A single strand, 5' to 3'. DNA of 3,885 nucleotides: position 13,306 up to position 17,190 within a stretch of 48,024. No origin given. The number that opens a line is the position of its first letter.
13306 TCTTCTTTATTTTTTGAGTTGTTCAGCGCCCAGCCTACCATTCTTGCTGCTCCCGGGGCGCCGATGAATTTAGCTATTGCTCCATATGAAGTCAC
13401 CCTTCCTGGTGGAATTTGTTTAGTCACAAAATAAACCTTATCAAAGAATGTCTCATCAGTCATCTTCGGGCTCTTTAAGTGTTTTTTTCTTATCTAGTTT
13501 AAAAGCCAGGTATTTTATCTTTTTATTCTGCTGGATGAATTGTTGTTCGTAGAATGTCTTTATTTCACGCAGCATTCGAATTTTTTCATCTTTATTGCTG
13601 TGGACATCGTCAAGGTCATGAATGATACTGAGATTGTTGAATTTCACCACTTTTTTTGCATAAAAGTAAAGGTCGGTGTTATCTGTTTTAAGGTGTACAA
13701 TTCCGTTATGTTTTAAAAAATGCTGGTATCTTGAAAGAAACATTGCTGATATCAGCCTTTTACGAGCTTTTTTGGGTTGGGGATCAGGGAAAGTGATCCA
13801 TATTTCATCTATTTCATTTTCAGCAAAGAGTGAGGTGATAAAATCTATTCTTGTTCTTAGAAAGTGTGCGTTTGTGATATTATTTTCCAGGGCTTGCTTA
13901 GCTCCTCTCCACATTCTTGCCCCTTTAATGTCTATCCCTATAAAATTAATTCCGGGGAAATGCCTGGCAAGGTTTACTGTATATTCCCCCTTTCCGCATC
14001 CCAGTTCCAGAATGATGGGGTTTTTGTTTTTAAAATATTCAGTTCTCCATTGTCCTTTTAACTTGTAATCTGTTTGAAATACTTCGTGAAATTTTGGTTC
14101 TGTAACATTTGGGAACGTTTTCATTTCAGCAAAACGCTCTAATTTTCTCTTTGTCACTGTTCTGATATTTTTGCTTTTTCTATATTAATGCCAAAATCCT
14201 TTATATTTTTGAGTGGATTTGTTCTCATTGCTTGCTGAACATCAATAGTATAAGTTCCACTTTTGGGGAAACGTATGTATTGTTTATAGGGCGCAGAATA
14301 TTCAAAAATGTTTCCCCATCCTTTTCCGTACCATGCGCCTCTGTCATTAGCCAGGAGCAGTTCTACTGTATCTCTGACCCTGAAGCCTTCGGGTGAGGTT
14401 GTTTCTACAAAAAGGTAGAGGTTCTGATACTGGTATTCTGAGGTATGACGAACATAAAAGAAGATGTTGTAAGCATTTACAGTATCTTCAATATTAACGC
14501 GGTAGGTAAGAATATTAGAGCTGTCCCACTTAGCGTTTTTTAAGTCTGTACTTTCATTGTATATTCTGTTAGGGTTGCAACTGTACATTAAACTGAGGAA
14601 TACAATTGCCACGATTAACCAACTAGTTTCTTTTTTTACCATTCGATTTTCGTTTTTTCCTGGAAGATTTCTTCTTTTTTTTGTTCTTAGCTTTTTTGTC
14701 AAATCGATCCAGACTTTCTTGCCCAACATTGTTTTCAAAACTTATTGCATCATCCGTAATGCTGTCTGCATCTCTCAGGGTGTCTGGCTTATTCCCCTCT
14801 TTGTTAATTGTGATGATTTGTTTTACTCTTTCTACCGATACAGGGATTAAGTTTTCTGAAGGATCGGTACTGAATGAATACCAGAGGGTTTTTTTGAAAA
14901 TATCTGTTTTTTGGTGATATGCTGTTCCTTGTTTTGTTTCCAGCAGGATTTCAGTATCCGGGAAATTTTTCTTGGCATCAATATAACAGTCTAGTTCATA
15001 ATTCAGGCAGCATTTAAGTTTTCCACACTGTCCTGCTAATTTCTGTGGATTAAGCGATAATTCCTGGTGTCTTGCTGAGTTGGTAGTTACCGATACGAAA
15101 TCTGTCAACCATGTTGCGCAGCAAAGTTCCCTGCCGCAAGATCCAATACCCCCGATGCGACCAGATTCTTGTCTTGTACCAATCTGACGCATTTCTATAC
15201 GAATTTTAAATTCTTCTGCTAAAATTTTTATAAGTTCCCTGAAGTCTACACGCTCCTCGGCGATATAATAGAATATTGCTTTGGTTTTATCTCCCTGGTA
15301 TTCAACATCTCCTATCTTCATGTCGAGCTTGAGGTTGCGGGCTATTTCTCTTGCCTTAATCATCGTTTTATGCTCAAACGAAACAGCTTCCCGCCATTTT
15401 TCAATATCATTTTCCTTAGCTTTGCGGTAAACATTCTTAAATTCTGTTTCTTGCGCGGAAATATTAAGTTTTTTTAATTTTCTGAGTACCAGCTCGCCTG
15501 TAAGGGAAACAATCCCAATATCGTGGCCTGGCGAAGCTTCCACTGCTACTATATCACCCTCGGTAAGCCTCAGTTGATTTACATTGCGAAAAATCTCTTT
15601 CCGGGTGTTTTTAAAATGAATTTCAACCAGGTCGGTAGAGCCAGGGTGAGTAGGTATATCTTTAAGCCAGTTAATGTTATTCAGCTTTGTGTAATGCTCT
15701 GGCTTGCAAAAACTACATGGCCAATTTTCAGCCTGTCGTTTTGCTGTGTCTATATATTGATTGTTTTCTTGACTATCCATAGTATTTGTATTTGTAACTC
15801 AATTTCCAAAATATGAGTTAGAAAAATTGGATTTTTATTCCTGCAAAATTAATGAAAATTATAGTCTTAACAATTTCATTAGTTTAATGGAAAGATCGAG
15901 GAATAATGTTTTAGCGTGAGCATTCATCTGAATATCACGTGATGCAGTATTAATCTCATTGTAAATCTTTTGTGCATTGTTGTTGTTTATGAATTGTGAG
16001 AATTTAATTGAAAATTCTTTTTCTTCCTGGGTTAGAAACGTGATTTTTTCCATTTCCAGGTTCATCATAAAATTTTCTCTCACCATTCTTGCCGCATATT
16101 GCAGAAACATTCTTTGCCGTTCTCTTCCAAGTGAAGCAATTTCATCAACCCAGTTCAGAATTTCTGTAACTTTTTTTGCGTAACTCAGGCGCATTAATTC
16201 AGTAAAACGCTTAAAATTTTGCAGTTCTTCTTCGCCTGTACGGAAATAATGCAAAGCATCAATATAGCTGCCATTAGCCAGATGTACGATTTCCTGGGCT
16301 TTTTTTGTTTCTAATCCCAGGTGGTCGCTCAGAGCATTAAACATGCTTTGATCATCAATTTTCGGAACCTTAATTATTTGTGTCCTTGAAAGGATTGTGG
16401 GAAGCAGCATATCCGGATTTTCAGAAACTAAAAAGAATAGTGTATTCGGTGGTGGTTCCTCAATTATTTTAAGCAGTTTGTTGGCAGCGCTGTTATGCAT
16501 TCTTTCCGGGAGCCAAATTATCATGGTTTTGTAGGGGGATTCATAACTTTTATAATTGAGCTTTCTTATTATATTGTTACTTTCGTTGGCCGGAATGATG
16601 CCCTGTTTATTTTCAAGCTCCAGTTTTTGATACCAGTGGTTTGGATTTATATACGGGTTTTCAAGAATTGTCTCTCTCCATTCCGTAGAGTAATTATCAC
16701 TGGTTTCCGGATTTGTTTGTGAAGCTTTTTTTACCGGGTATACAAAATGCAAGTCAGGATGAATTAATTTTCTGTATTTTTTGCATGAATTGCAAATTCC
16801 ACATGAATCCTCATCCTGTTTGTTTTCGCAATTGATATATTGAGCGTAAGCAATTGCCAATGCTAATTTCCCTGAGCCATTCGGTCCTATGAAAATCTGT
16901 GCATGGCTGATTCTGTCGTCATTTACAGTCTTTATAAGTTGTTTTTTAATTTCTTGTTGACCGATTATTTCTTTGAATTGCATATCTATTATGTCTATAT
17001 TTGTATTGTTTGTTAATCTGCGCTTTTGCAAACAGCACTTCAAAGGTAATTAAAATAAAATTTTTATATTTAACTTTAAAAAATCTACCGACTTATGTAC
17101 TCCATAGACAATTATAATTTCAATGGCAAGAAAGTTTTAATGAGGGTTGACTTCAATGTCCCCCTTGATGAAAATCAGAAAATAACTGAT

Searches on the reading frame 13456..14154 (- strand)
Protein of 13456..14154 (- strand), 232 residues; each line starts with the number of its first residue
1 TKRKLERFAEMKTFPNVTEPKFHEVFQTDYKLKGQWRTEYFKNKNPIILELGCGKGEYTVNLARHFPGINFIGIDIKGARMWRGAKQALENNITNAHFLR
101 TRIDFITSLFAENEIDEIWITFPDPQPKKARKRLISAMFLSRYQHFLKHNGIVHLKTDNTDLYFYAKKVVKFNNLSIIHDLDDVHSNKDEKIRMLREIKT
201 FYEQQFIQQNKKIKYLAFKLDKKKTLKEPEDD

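Call 62: search_protein_families(library=pfam, proteins=[window:13456-14154:-])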
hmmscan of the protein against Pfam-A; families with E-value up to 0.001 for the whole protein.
window:13456-14154:- (232 aa): 8 families
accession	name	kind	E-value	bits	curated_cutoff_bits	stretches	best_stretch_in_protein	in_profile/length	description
PF02390.23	Methyltransf_4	-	3.9e-31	108.3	24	1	44-214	1-171/173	Putative methyltransferase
PF13847.12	Methyltransf_31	-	1.1e-09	38.5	27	1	43-204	2-130/145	Methyltransferase domain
PF13649.12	Methyltransf_25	-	2.7e-08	34.8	27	1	48-126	1-81/97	Methyltransferase domain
PF08242.18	Methyltransf_12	-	2.6e-06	28.5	30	1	49-106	1-58/98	Methyltransferase domain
PF24675.1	NpmA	-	6.8e-06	26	60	1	35-123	14-105/214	16S rRNA (adenine(1408)-N(1))-methyltransferase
PF13489.12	Methyltransf_23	-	8.1e-06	26.1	27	1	38-162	14-123/164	Methyltransferase domain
PF05958.17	tRNA_U5-meth_tr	-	0.00046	19.7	23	0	35-104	192-259/357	tRNA (Uracil-5-)-methyltransferase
PF08241.18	Methyltransf_11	-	0.00056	20.9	21.2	0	49-110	1-68/95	Methyltransferase domain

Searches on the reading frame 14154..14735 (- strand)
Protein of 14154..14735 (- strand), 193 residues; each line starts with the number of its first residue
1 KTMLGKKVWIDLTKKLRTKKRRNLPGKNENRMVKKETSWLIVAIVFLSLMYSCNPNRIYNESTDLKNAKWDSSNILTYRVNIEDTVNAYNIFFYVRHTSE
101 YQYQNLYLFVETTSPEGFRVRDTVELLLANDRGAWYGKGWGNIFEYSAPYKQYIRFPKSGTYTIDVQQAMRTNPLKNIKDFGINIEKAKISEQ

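Call 62: search_protein_families(library=pfam, proteins=[window:14154-14735:-])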
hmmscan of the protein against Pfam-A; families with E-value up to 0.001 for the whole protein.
window:14154-14735:- (193 aa): 1 family
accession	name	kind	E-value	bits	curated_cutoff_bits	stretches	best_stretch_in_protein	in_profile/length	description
PF14109.11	GldH_lipo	-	3e-42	144.9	27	1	58-185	2-129/129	GldH lipoprotein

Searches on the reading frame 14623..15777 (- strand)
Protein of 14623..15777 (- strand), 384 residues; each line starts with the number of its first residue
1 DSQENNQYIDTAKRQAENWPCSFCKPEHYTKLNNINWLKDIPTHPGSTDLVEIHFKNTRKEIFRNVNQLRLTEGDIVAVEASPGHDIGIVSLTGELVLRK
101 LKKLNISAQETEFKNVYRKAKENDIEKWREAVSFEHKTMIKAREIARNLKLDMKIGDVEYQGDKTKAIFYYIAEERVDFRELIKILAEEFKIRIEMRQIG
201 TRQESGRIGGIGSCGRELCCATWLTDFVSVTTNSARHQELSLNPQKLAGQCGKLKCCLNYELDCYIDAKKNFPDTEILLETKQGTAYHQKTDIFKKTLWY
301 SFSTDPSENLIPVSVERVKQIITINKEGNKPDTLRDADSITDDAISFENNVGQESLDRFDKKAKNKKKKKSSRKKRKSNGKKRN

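Call 62: search_protein_families(library=pfam, proteins=[window:14623-15777:-])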
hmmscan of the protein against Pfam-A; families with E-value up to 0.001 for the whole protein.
window:14623-15777:- (384 aa): 1 family
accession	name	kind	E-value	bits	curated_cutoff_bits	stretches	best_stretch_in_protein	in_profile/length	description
PF04468.17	PSP1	-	2.5e-30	105.1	27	1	114-199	1-86/86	PSP1 C-terminal conserved region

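Call 71: search_protein_families(library=ncbifam, proteins=[window:14623-15777:-])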
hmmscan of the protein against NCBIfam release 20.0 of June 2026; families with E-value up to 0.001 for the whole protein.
window:14623-15777:- (384 aa): 1 family
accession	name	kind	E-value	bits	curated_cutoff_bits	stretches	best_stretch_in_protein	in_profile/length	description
NF041131.1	RicT_YaaT_fam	subfamily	9.4e-79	263.9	70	1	75-293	1-212/213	regulatory iron-sulfur-containing complex subunit RicT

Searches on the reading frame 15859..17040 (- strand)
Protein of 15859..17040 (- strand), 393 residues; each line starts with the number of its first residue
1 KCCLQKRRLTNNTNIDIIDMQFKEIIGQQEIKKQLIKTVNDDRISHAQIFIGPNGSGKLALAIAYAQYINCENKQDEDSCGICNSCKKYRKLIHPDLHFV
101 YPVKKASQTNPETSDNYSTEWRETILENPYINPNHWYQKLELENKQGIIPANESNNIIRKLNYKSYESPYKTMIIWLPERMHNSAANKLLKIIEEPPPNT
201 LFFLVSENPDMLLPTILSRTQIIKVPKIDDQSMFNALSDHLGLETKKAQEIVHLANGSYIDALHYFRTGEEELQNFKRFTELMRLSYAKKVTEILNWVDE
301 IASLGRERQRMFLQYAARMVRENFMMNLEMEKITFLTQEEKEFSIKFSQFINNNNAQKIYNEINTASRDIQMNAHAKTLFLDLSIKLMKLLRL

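Call 62: search_protein_families(library=pfam, proteins=[window:15859-17040:-])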
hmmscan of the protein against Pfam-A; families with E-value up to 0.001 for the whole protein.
window:15859-17040:- (393 aa): 1 family
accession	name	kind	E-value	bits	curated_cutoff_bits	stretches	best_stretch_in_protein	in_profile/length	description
PF13177.12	DNA_pol3_delta2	-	1.4e-45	155.6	27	1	27-228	1-160/161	DNA polymerase III, delta subunit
